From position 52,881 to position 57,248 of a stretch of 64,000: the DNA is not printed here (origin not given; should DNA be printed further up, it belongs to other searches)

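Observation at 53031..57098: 1355-aa protein with N-terminal HigA/XRE antitoxin-type HTH fused to ~1250 aa of unrecognisable sequence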

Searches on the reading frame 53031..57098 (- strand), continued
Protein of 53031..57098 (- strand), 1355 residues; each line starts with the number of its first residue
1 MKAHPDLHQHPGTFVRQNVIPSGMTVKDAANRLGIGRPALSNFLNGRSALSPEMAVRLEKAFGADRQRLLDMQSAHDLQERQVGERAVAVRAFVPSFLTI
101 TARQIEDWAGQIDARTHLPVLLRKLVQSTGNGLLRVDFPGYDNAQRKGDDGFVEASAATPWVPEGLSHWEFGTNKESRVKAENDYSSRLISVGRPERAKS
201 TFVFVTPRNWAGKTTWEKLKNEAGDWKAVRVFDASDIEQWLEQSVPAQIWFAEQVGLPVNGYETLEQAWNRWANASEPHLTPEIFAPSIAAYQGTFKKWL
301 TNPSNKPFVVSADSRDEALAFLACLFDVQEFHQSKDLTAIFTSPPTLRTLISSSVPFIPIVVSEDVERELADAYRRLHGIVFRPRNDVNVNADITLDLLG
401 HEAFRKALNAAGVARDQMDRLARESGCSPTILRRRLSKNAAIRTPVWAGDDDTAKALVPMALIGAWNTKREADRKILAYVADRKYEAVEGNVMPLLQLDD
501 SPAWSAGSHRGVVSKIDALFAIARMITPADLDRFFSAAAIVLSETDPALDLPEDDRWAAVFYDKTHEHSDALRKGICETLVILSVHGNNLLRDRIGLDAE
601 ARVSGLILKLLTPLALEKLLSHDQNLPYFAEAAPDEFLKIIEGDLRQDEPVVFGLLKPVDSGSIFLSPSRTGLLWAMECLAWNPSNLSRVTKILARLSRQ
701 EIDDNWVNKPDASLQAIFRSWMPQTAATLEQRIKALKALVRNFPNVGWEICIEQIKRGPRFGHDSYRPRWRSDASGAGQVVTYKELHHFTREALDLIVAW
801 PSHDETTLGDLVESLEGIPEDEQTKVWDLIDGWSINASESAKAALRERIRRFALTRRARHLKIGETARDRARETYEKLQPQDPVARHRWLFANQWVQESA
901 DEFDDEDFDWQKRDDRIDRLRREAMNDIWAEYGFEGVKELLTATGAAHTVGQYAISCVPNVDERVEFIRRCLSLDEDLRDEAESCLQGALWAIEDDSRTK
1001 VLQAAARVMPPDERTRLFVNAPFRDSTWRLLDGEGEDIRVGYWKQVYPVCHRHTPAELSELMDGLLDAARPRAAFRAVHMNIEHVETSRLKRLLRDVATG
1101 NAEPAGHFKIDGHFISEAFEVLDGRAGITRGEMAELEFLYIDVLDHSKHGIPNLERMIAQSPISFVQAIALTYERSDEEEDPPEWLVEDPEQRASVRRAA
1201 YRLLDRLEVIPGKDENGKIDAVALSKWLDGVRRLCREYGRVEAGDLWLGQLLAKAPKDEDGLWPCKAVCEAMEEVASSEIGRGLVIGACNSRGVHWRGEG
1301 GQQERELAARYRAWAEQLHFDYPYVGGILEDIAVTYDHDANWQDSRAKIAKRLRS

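Call 35: search_dna_similar(query=window:53031-57098:-, collection=plasmids, mode=protein, max_rows=25)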
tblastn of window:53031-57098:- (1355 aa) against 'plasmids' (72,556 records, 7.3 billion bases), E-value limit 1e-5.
Records with a match: 128; places in all: 135; records where one place covers at least 80% of the query: 18.
Best place of each record, by identity: <60% 128.
By first word of the organism name: Rhizobium 12; Sphingobium 11; Novosphingobium 7; Sphingopyxis 6; Burkholderia 5; Ralstonia 4; Sphingomonas 4; Agrobacterium 4; Shewanella 3; Acetobacter 3; and 49 more.
By predicted mobility (MOB-suite, as given by PLSDB): non-mobilizable 60; conjugative 45; mobilizable 23.
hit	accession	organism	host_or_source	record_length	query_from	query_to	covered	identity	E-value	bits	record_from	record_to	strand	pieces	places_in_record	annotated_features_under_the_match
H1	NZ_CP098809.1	Ensifer adhaerens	whole organism,soil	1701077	9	1354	99%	42.0%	0e+0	980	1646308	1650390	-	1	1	none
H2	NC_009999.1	Shewanella baltica OS195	-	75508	10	1353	99%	40.6%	0e+0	941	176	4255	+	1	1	HigA family addiction module antitoxin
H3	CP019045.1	Halioglobus pacificus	Pure cultured ...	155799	10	1354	99%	38.9%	0e+0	951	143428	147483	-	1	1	record has no annotation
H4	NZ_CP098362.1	Paracoccus sp. TOH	cell cuture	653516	100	1352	92%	31.4%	7e-141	529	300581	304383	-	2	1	hypothetical protein (x2)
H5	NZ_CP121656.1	Rhizobium sp. CB3171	Calliandra calothyrsus,cell culture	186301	100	1348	92%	28.9%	2e-119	421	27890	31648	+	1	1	helix-turn-helix transcriptional regulator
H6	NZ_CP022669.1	Rhizobium leguminosarum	single cell,root nodules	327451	100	1348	92%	28.8%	6e-126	440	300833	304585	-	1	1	helix-turn-helix transcriptional regulator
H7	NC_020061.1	Rhizobium tropici CIAT 899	Phaseolus vulgaris root nodule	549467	100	1348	92%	28.6%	2e-112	400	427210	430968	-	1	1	helix-turn-helix transcriptional regulator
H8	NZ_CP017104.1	Rhizobium gallicum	Phaseolus vulgaris,Whole ...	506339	100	1348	92%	28.5%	1e-118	418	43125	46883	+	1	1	helix-turn-helix transcriptional regulator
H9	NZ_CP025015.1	Rhizobium leguminosarum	Lotus corniculatus,Bacteria culture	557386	100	1348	92%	28.4%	1e-118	418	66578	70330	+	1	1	helix-turn-helix transcriptional regulator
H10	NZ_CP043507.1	Acetobacter vaccinii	cell culture,blue berry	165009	100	1348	92%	28.3%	7e-98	355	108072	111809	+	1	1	helix-turn-helix transcriptional regulator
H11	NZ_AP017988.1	Aminobacter sp. SS-2016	Lotus japoicus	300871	100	1344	92%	28.2%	2e-110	394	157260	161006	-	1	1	helix-turn-helix transcriptional regulator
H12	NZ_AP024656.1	Arthrobacter sp. NicSoilB8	-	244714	24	1348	98%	25.9%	6e-92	337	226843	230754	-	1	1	helix-turn-helix domain-containing protein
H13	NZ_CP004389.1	Thalassospira xiamenensis M-5 = DSM 17429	surface seawater from the sea close to ...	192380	100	1348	92%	26.3%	2e-97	354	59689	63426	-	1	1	helix-turn-helix transcriptional regulator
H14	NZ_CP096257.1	Bradyrhizobium barranii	Glycine max cv. AC Glengarry,Cell ...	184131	97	1316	90%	26.5%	7e-89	327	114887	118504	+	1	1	hypothetical protein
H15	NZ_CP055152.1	Adhaeribacter radiodurans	Cell culture,rhizospheric soil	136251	100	1351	92%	25.6%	3e-101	365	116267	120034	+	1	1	hypothetical protein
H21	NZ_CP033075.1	Buttiauxella sp. 3AFRM03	Cerambycidae sp.,pure isolate,larvae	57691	409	1340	69%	24.2%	8e-60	235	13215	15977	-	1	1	hypothetical protein (x2)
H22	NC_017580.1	Shewanella baltica OS117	-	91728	453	1349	66%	24.8%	5e-62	242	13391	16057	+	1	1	hypothetical protein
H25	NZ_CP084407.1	Sphingobium sp. CFD-2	cell culture,soil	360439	10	161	11%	38.1%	2e-12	80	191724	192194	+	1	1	HigA family addiction module antitoxin | N-6 DNA methylase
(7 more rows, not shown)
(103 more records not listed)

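Call 36: search_dna_similar(query=window:53031-57098:-, collection=phages, mode=protein, max_rows=15)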
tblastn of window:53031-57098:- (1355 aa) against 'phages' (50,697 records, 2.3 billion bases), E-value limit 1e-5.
Records with a match: 2; places in all: 2; records where one place covers at least 80% of the query: 0.
Best place of each record, by identity: <60% 2.
By first word of the organism name: Bacteriophage 1; Shewanella 1.
By host as written in the record: - 1; Shewanella xiamenensis 1.
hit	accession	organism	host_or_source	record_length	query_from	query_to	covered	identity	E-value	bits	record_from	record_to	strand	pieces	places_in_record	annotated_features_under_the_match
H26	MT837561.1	Bacteriophage sp.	human fecal samples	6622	118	714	44%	24.3%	1e-26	125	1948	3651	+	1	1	record has no annotation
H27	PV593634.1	Shewanella phage SXP01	Shewanella xiamenensis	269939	9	80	5%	40.3%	2e-6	59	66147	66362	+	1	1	putative XRE family plasmid maintenance system antidote protein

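Call 37: get_annotated_region(hit=H2, flank=7000)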
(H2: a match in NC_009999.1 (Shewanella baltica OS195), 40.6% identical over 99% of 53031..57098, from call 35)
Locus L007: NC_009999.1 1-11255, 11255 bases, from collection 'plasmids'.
description: Shewanella baltica OS195 plasmid pS19502, complete sequence
organism: Shewanella baltica OS195 (NCBI taxid 399599)
taxonomy: Bacteria; Pseudomonadota; Gammaproteobacteria; Alteromonadales; Shewanellaceae; Shewanella; Shewanella baltica; Shewanella baltica OS195
host: -; source: -; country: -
typing (MOB-suite, as given by PLSDB): conjugative; relaxase MOBF; mating-pair formation MPF_F
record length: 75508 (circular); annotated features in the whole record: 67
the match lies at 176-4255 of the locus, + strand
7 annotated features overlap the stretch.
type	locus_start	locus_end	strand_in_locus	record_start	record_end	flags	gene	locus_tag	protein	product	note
CDS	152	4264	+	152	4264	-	-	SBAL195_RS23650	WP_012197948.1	HigA family addiction module antitoxin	-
CDS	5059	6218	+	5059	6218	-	-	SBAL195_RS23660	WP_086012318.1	IS3-like element ISSba3 family transposase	GO:0006313 - DNA transposition [Evidence IEA]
CDS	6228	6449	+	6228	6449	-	-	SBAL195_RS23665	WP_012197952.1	hypothetical protein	-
CDS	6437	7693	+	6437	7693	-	-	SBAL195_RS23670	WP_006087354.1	Y-family DNA polymerase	-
CDS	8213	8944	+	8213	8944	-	-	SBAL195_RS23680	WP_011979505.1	endonuclease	-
CDS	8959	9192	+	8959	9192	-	-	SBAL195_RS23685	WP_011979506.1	hypothetical protein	-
CDS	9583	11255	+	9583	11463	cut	-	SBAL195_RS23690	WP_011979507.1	ParB/RepB/Spo0J family partition protein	-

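Call 38: get_annotated_region(hit=H6, flank=7000)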
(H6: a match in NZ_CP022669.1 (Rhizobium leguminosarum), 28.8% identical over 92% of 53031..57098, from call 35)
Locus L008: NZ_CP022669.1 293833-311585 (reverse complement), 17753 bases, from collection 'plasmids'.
description: Rhizobium leguminosarum bv. viciae strain BIHB 1217 plasmid pPR4, complete sequence
organism: Rhizobium leguminosarum (NCBI taxid 387)
taxonomy: Bacteria; Pseudomonadota; Alphaproteobacteria; Hyphomicrobiales; Rhizobiaceae; Rhizobium; Rhizobium leguminosarum
host: -; source: single cell,root nodules; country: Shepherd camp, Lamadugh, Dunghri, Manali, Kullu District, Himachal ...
typing (MOB-suite, as given by PLSDB): conjugative; replicon rep_cluster_471; relaxase MOBQ; mating-pair formation MPF_T
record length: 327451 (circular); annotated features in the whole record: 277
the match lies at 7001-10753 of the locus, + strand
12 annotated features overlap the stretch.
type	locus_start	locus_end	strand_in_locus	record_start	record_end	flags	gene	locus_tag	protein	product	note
CDS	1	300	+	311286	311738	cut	-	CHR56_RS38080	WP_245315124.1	GNAT family N-acetyltransferase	-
CDS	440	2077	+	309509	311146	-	-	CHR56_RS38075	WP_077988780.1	Mu transposase C-terminal domain-containing protein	-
CDS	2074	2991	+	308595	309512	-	-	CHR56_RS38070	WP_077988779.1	TniB family NTP-binding protein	-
CDS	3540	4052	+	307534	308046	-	-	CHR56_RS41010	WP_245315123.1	hypothetical protein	-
CDS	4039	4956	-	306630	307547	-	-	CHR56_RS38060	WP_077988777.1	recombinase family protein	GO:0006310 - DNA recombination [Evidence IEA]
CDS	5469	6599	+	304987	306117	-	-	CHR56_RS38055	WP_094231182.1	RHE_PE00001 family protein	-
CDS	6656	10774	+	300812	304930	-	-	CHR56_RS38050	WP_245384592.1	helix-turn-helix transcriptional regulator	-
CDS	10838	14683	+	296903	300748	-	-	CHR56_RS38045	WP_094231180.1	hypothetical protein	-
CDS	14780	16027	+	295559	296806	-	-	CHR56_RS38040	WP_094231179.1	hypothetical protein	-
CDS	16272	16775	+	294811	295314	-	-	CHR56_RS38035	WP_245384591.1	hypothetical protein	-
CDS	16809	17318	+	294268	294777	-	-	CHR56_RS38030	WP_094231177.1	hypothetical protein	-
CDS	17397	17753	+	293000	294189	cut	-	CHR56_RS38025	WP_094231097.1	IS3 family transposase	-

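Call 39: get_annotated_region(hit=H13, flank=7000)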
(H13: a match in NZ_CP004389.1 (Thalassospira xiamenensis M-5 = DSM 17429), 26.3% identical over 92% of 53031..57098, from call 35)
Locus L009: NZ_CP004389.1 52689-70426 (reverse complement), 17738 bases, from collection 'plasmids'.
description: Thalassospira xiamenensis M-5 = DSM 17429 strain M-5 plasmid unnamed, complete sequence
organism: Thalassospira xiamenensis M-5 = DSM 17429 (NCBI taxid 1123366)
taxonomy: Bacteria; Pseudomonadota; Alphaproteobacteria; Rhodospirillales; Thalassospiraceae; Thalassospira; Thalassospira xiamenensis; Thalassospira xiamenensis M-5 = DSM 17429
host: -; source: surface seawater from the sea close to Xiamen, China; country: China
typing (MOB-suite, as given by PLSDB): non-mobilizable
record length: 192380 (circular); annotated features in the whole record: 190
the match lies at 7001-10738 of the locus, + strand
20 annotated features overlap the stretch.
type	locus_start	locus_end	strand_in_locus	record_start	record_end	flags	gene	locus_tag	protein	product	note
CDS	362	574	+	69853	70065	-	-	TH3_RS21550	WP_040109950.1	hypothetical protein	-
CDS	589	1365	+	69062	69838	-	-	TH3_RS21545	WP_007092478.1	abortive infection family protein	-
CDS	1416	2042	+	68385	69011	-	-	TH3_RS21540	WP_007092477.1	hypothetical protein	-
CDS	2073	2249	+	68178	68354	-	-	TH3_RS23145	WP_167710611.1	hypothetical protein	-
CDS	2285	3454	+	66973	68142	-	-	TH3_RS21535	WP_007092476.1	SIR2 family protein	-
CDS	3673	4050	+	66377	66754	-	-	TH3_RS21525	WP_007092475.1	hypothetical protein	-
CDS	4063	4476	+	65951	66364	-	-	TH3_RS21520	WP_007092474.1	hypothetical protein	-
CDS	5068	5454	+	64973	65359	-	-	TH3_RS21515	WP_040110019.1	MbcA/ParS/Xre antitoxin family protein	-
CDS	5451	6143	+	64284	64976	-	-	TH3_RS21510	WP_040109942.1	RES family NAD+ phosphorylase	-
CDS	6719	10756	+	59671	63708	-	-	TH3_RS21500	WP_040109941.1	helix-turn-helix transcriptional regulator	-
CDS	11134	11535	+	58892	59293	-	-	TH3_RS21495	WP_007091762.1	antitoxin Xre/MbcA/ParS toxin-binding domain-containing protein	-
CDS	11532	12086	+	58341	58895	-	-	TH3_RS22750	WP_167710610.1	RES domain-containing protein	-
CDS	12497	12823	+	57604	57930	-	-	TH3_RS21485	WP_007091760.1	hypothetical protein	-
CDS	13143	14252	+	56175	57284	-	-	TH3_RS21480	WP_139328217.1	hypothetical protein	-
CDS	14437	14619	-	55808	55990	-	-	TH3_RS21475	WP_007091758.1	hypothetical protein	-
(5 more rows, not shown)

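Call 40: search_protein_representatives(protein=window:53244-56843:-)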
Query: 1200 residues. Proteins with E-value up to 0.001 (for the whole library): 6725; up to 1e-10: 5147; up to 1e-30: 2827. The best 150 are listed.
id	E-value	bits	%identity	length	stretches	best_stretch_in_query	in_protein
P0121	0.0e+00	1337.0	52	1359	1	1-1198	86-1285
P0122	0.0e+00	1238.3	49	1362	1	8-1198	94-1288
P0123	0.0e+00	1172.2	45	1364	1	2-1199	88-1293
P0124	0.0e+00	1170.9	46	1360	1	2-1199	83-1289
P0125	0.0e+00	1155.0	47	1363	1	8-1199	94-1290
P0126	0.0e+00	1117.6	47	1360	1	2-1199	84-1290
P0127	0.0e+00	1114.7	44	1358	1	3-1199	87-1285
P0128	0.0e+00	1109.9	47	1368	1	2-1200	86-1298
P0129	0.0e+00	1105.4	46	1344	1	2-1200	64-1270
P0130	0.0e+00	1104.7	45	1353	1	4-1199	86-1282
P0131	0.0e+00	1099.7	44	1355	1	3-1199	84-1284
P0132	0.0e+00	1086.5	45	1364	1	4-1196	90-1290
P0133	0.0e+00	1085.0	44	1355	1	3-1198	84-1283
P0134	0.0e+00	1080.2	45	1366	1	3-1200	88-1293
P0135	0.0e+00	1069.7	47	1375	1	3-1196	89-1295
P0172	7.1e-277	937.9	40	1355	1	4-1199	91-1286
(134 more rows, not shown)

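Call 43: search_solved_structures(query=A2, max_evalue=10)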
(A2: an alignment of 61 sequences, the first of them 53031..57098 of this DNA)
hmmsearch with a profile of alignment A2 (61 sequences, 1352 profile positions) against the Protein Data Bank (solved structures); distinct sequences matched with E-value up to 10: 21.
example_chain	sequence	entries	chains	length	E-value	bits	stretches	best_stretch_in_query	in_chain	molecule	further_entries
2eby_A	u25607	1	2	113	1.4e-10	42.8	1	3-84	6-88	Putative HTH-type transcriptional regulator ybaQ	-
2icp_A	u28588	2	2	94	6.6e-09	37.2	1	1-85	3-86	antitoxin higa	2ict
7csv_A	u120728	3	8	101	2.5e-08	35.3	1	4-82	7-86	HTH cro/C1-type domain-containing protein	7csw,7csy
6jpi_A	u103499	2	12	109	3e-08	35.1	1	4-83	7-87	HTH cro/C1-type domain-containing protein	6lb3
6f8s_A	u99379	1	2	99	6.5e-08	34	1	4-84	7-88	XRE family transcriptional regulator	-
6f8h_A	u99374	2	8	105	8.8e-08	33.5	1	4-84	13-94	XRE family transcriptional regulator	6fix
4mcx_A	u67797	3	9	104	3e-07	31.8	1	3-81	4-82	Antidote protein | Antitoxin HigA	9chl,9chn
6chv_A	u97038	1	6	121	4.6e-07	31.2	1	4-81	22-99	Antitoxin HigA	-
4mct_A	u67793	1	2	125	4.9e-07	31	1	4-81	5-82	Antidote protein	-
6cf1_A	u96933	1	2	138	6.6e-07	30.6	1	4-81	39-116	Antitoxin HigA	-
3trb_A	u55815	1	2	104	9.1e-07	30.2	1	4-90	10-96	Virulence-associated protein I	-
3cec_A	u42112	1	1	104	2.7e-05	25.3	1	5-84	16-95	Putative antidote protein of plasmid maintenance system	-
8tac_A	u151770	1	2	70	0.0042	18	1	4-60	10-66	DBP48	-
9k3w_A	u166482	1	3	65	0.022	15.6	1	18-67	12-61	Transcriptional regulator, PbsX family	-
2p5t_A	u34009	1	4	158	0.025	15.5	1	8-66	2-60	Putative transcriptional regulator PezA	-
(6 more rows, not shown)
